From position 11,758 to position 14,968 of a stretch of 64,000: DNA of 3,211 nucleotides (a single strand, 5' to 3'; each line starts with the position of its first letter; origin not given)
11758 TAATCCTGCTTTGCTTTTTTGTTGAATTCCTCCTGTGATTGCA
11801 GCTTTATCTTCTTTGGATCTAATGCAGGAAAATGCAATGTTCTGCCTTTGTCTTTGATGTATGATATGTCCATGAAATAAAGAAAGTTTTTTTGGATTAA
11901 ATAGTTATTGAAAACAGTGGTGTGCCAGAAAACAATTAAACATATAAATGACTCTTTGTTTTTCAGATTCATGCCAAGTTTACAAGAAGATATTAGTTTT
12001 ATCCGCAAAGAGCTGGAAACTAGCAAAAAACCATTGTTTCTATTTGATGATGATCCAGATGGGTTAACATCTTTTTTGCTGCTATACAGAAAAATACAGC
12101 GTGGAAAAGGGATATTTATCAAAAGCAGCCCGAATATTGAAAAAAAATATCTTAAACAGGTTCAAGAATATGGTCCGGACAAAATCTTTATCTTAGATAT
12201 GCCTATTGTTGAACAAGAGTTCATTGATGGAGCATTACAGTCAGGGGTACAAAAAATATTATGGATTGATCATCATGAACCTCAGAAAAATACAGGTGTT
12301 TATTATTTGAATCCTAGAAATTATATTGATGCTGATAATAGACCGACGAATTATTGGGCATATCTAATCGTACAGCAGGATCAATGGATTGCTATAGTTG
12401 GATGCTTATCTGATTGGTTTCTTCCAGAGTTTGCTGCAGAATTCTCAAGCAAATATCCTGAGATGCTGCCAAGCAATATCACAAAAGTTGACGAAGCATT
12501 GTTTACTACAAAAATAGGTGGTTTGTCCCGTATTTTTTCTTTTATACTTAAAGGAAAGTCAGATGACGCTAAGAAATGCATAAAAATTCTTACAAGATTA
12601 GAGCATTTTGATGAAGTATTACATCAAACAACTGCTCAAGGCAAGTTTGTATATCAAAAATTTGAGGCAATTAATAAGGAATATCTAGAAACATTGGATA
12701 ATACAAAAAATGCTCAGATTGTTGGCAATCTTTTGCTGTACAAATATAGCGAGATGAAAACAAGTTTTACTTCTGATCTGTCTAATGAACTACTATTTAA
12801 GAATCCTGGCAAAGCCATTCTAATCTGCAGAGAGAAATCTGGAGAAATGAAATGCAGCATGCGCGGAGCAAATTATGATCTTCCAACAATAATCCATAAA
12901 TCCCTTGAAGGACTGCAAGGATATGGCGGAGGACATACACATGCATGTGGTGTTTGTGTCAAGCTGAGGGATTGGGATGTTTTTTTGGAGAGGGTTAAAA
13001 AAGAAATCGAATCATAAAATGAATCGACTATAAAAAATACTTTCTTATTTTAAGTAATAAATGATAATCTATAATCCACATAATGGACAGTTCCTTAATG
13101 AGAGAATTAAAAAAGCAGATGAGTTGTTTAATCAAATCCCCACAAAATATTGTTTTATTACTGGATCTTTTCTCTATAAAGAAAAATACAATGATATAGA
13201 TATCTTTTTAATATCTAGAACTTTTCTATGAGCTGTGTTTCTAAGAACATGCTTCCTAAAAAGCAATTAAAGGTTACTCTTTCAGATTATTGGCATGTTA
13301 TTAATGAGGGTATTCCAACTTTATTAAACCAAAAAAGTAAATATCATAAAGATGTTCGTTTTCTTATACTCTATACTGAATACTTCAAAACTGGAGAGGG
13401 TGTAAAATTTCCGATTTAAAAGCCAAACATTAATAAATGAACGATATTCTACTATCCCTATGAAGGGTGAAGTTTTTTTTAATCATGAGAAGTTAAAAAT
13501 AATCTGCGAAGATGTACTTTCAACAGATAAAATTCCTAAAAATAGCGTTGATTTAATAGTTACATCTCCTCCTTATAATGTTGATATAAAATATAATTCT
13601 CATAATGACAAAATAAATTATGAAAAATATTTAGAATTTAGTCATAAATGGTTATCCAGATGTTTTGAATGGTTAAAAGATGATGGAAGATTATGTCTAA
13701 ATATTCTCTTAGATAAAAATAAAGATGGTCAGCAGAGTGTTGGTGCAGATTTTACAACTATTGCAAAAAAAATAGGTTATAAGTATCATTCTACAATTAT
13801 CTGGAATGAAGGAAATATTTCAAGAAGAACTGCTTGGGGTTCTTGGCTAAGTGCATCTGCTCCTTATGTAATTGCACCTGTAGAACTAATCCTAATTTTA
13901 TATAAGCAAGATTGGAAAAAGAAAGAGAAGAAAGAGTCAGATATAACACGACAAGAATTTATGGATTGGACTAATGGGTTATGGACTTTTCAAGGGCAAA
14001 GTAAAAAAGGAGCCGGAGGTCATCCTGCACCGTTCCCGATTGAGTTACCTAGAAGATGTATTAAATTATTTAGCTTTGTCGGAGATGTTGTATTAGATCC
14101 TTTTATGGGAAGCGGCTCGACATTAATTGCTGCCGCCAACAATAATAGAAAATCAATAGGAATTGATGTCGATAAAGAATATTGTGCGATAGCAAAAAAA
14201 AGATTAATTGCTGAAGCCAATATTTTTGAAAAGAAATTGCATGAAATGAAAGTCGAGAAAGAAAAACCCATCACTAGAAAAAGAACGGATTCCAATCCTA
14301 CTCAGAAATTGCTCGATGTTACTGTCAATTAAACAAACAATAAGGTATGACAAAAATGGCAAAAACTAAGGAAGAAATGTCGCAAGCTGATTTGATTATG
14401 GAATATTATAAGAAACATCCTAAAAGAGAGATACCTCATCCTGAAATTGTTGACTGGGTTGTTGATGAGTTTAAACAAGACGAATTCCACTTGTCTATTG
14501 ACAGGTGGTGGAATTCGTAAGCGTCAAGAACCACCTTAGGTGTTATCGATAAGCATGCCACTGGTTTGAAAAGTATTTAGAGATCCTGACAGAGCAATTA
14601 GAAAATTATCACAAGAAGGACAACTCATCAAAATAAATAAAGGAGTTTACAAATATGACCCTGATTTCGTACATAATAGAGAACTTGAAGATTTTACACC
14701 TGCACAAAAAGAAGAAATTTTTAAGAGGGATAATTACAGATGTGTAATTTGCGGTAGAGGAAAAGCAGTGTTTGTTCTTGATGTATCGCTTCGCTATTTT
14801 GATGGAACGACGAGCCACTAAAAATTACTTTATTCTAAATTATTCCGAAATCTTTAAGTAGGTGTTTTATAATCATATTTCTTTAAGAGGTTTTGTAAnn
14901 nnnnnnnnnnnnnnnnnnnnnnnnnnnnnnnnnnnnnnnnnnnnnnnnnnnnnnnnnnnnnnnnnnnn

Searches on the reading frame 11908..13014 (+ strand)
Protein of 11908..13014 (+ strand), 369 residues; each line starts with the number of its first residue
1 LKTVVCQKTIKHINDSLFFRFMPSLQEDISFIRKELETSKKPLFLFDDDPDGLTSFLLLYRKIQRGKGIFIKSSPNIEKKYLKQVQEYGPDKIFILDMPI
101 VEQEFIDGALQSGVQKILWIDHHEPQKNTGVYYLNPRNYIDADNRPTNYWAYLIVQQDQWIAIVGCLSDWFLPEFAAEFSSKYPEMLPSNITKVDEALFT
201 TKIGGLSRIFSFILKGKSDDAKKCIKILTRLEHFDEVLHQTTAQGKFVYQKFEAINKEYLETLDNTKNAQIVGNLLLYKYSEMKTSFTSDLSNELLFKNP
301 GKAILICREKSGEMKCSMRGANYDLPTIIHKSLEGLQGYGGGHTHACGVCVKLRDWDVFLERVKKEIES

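Call 3: search_protein_families(library=pfam, proteins=[window:11908-13014:+], max_evalue=0.01)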
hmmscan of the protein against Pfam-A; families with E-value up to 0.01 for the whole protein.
window:11908-13014:+ (369 aa): 2 families
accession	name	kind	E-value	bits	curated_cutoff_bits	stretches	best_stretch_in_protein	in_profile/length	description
PF01368.27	DHH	-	1.3e-06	29.1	28.1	1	48-137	8-87/125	DHH family, N-terminal domain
PF02272.25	DHHA1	-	1.1e-05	26.2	25.9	1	288-368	18-101/102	DHHA1 domain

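Call 62: search_solved_structures(query=window:11971-13014:+, max_evalue=0.01)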
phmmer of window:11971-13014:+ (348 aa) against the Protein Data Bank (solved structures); distinct sequences matched with E-value up to 0.01: 1.
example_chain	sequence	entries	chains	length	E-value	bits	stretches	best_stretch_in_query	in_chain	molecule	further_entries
7bhi_A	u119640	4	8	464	0.0008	21.7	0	14-149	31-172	Conserved protein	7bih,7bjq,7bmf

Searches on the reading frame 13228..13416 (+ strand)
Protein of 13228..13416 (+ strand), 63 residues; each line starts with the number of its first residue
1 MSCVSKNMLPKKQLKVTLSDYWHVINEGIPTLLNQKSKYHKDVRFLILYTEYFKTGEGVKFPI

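Call 79: search_protein_families(library=pfam, proteins=[window:13228-13416:+], max_evalue=0.1)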
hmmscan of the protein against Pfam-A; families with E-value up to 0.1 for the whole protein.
window:13228-13416:+ (63 aa): 0 families

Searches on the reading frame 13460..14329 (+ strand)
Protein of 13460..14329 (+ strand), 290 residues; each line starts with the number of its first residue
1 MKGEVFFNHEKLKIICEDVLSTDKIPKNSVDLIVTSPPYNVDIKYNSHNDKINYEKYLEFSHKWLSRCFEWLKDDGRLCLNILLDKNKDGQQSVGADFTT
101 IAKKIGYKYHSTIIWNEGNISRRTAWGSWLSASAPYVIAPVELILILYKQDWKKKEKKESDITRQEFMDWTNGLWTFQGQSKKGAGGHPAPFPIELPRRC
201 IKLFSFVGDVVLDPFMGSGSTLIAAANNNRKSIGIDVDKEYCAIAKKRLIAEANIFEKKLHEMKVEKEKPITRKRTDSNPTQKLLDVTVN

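Call 3: search_protein_families(library=pfam, proteins=[window:13460-14329:+], max_evalue=0.01)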
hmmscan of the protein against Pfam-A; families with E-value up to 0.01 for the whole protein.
window:13460-14329:+ (290 aa): 9 families
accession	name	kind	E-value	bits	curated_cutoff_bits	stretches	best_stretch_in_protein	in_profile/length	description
PF01555.25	N6_N4_Mtase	-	1.7e-50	172.5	26.7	1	30-247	1-221/221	DNA methylase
PF02384.22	N6_Mtase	-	1.8e-06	28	20.4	1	9-78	104-179/311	N-6 DNA Methylase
PF01170.24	UPF0020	-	3.5e-06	27.3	22.3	0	208-254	29-74/197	RMKL-like, methyltransferase domain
PF13649.12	Methyltransf_25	-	0.00054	21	27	0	211-266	1-61/97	Methyltransferase domain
PF09445.16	Methyltransf_15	-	0.00065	19.7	22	0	210-247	3-40/165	RNA cap guanine-N2 methyltransferase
PF07669.17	Eco57I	-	0.0012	19.4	25.3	0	26-80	71-132/171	Eco57I restriction-modification methylase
PF02086.21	MethyltransfD12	-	0.0012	19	22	0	208-247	21-60/253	D12 class N6 adenine-specific DNA methyltransferase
PF03602.21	Cons_hypoth95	-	0.0027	17.8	24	0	208-270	42-103/182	Conserved hypothetical protein 95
PF08241.18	Methyltransf_11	-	0.0048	17.9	21.2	0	216-263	5-54/95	Methyltransferase domain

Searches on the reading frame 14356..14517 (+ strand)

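Call 79: search_protein_families(library=pfam, proteins=[window:14356-14517:+], max_evalue=0.1)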
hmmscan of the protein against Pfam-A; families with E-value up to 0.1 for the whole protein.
seq(54 aa): 1 family
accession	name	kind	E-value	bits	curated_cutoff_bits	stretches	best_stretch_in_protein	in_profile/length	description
PF00250.24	Forkhead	-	0.088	13.4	27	1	5-54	2-50/88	Forkhead domain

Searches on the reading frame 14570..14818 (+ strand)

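Call 79: search_protein_families(library=pfam, proteins=[window:14570-14818:+], max_evalue=0.1)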
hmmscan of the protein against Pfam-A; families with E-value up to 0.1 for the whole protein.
seq(83 aa): 2 families
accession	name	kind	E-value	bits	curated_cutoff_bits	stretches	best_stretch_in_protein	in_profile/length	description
PF13338.12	AbiEi_4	-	0.0059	17.1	25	1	6-27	25-46/49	Transcriptional regulator, AbiEi antitoxin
PF00253.27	Ribosomal_S14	-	0.029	14.6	27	0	53-68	13-28/54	Ribosomal protein S14p/S29e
